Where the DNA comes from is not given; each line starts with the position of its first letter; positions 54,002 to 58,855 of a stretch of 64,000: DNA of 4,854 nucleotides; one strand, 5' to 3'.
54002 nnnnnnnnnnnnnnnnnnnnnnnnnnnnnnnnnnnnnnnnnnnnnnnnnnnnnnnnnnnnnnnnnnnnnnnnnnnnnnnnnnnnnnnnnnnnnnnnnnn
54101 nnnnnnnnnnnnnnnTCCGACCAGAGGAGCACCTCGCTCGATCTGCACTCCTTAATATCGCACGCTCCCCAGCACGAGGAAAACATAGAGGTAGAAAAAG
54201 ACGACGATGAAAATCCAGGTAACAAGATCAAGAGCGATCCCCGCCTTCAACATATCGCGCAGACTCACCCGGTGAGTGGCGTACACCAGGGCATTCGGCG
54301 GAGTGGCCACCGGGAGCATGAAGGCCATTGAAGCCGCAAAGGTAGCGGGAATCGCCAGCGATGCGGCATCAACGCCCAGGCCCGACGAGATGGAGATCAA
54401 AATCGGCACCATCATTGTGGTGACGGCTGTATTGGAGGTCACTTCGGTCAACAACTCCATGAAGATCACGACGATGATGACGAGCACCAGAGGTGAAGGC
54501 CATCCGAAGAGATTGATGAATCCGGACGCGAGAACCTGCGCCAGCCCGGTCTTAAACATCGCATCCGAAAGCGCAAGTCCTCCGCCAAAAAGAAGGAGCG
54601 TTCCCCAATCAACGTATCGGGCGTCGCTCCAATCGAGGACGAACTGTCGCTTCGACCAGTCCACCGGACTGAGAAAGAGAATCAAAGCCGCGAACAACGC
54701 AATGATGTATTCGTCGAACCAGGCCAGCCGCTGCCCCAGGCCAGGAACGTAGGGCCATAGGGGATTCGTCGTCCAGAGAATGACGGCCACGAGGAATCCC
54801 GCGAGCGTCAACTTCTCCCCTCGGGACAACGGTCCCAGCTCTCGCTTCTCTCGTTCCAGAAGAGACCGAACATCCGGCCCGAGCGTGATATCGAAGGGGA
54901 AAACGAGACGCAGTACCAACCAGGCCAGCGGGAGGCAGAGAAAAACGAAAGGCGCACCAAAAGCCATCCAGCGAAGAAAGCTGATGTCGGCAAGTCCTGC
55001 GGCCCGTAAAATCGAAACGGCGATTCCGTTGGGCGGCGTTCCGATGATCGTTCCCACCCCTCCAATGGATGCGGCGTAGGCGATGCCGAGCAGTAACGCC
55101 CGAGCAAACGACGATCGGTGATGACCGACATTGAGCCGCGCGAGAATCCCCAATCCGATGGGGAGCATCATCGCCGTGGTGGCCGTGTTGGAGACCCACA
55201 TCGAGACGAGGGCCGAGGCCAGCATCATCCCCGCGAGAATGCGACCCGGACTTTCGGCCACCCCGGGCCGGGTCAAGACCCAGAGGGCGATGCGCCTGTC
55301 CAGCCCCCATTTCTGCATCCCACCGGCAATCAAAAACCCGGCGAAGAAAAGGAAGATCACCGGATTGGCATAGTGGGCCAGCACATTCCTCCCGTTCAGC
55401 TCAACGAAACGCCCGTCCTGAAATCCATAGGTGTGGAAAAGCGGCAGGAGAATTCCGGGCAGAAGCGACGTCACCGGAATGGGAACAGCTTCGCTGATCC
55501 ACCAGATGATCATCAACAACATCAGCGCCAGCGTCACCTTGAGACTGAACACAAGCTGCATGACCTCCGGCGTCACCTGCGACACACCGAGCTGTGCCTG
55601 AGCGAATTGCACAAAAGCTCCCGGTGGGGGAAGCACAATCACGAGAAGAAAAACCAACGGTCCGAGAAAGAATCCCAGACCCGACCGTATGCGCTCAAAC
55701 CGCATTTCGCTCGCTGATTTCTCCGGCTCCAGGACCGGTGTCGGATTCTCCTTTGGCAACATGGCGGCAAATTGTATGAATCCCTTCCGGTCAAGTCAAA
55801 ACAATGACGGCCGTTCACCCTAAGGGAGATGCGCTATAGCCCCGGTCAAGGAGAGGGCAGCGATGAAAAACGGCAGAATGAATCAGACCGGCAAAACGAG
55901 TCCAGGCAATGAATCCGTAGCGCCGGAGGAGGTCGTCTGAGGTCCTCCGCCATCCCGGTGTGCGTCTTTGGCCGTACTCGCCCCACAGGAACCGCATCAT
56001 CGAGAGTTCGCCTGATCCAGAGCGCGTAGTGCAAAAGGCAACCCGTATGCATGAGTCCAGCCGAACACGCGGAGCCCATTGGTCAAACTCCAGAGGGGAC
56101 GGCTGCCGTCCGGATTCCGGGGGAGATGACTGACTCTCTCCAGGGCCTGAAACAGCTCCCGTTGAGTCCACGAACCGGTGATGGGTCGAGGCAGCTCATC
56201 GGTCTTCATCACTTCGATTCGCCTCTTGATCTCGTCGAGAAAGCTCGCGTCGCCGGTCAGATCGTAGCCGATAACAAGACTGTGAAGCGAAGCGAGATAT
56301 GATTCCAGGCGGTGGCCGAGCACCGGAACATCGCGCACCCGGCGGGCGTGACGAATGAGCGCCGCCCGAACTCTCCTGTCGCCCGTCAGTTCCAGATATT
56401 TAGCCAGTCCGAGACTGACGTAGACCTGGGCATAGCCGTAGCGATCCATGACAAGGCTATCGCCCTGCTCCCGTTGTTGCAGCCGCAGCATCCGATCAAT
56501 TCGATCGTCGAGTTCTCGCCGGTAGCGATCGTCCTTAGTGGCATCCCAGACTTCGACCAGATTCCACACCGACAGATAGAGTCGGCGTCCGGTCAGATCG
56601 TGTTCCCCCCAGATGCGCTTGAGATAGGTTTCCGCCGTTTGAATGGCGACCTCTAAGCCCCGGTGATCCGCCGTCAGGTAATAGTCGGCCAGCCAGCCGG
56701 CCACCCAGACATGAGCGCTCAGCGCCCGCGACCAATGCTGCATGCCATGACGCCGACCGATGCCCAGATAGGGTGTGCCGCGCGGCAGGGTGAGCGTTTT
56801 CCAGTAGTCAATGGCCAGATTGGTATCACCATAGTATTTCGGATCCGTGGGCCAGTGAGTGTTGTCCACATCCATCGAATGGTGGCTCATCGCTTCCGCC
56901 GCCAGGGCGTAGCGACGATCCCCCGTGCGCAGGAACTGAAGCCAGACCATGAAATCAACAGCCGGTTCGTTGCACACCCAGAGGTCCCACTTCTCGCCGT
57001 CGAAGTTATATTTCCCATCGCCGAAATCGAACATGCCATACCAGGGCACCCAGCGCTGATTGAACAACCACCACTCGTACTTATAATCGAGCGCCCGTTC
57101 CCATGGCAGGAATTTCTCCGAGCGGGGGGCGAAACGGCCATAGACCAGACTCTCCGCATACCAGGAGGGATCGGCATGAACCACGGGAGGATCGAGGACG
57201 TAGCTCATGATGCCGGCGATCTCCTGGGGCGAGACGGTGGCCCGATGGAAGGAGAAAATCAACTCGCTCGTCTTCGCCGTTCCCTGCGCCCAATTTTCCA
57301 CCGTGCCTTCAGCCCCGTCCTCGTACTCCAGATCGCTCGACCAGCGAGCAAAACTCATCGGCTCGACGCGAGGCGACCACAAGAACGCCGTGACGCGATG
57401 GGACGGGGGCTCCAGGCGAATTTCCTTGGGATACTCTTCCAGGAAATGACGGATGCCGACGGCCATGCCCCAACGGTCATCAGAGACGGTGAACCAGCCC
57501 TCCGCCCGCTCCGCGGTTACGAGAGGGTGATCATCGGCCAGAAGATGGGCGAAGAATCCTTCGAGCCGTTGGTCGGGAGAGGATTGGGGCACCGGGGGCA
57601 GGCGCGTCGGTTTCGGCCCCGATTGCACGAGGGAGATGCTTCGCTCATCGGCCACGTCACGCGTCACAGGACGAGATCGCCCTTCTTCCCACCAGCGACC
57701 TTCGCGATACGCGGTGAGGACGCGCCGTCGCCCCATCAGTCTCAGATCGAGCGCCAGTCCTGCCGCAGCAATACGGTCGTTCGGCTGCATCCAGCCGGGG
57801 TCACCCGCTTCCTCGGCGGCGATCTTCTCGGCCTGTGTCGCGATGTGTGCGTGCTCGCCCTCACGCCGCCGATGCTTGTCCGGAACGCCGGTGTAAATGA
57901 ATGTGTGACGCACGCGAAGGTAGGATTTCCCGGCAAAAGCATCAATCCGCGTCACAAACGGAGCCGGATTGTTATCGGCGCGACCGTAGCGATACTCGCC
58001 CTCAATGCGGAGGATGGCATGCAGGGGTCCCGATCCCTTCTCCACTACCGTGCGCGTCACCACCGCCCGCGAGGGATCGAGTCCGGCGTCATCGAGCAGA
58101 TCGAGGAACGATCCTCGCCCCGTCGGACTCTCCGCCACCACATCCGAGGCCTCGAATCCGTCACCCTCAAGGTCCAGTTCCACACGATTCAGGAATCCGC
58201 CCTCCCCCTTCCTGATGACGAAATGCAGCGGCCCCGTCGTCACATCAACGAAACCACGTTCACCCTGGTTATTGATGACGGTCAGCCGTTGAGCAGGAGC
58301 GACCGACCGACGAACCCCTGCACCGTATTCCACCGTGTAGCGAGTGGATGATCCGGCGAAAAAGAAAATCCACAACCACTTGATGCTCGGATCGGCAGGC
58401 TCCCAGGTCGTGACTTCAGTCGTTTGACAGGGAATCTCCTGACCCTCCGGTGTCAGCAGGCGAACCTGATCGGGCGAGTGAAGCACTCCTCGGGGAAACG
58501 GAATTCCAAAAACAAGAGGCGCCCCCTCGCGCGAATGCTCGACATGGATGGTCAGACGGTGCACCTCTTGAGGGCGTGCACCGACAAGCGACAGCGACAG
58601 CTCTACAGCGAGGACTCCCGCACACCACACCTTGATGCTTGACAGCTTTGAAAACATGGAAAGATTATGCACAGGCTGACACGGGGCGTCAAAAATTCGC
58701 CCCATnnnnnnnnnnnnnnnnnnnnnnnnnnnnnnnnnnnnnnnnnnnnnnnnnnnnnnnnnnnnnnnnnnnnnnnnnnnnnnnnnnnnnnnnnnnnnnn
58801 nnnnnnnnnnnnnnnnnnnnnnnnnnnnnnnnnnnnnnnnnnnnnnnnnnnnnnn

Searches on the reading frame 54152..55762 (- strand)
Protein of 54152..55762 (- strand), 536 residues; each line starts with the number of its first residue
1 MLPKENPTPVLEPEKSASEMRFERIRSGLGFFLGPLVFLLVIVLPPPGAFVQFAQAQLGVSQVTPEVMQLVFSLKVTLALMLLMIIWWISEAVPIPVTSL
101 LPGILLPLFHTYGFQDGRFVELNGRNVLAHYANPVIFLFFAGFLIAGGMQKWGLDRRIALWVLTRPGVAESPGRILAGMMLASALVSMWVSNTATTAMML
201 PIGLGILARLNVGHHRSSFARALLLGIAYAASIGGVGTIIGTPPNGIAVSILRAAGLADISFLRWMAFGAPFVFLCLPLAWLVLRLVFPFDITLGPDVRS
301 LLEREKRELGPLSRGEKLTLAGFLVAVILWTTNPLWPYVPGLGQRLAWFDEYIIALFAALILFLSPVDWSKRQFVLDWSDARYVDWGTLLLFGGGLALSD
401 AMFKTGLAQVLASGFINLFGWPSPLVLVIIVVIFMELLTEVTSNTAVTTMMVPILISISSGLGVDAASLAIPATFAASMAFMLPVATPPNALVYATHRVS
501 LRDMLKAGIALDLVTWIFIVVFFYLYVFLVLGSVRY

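Call 73: search_protein_families(library=pfam, proteins=[window:54152-55762:-], max_evalue=0.00001)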
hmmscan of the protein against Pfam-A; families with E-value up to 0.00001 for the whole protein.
window:54152-55762:- (536 aa): 2 families
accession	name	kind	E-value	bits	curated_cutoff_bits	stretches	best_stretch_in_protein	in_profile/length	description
PF00939.25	Na_sulph_symp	-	9.3e-66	223.2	27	1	75-526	31-465/472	Sodium:sulfate symporter transmembrane region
PF03600.22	CitMHS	-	3.4e-56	191.2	31.9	1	85-467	1-327/336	Citrate transporter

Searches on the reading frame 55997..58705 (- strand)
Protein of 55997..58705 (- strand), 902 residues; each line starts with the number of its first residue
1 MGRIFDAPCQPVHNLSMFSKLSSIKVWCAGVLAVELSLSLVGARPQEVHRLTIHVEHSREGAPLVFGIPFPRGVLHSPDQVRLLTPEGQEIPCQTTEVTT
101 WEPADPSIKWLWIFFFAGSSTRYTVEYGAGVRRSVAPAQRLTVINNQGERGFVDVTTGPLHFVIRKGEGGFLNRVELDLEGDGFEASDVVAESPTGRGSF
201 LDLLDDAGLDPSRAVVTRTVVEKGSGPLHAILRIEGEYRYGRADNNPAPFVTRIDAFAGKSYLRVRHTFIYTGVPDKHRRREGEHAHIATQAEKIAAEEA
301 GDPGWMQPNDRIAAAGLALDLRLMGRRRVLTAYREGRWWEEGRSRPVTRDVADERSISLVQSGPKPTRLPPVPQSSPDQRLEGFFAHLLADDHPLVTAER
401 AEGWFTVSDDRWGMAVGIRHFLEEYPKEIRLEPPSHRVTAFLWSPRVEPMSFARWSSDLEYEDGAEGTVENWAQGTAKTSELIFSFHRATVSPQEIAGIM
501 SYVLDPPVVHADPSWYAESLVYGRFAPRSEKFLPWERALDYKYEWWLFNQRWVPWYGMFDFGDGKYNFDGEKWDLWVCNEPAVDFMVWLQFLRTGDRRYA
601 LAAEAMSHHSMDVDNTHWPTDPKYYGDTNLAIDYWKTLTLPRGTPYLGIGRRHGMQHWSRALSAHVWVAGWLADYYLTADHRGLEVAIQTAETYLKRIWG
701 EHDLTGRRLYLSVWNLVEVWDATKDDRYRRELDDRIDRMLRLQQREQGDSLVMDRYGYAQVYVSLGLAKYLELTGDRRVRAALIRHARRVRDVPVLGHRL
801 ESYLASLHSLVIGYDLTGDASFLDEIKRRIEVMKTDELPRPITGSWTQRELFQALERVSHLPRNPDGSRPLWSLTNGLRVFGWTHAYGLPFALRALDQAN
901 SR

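Call 73: search_protein_families(library=pfam, proteins=[window:55997-58705:-], max_evalue=0.00001)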
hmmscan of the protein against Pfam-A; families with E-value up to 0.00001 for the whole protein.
window:55997-58705:- (902 aa): 3 families
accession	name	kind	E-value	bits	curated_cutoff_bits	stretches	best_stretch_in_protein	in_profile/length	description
PF21345.3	PcRGLX_2nd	-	8.3e-18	65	23.5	2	397-497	241-356/360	PcRGLX-like protein central beta sandwich domain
PF21346.3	PcRGLX_3rd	-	1.8e-09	37.9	23.8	1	506-617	1-123/411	PcRGLX-like protein C-terminal alpha/alpha toroid domain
PF19501.5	PcRGLX_1st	-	1.6e-07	31.5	22.1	1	62-111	17-64/83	PcRGLX-like N-terminal RIFT barrel domain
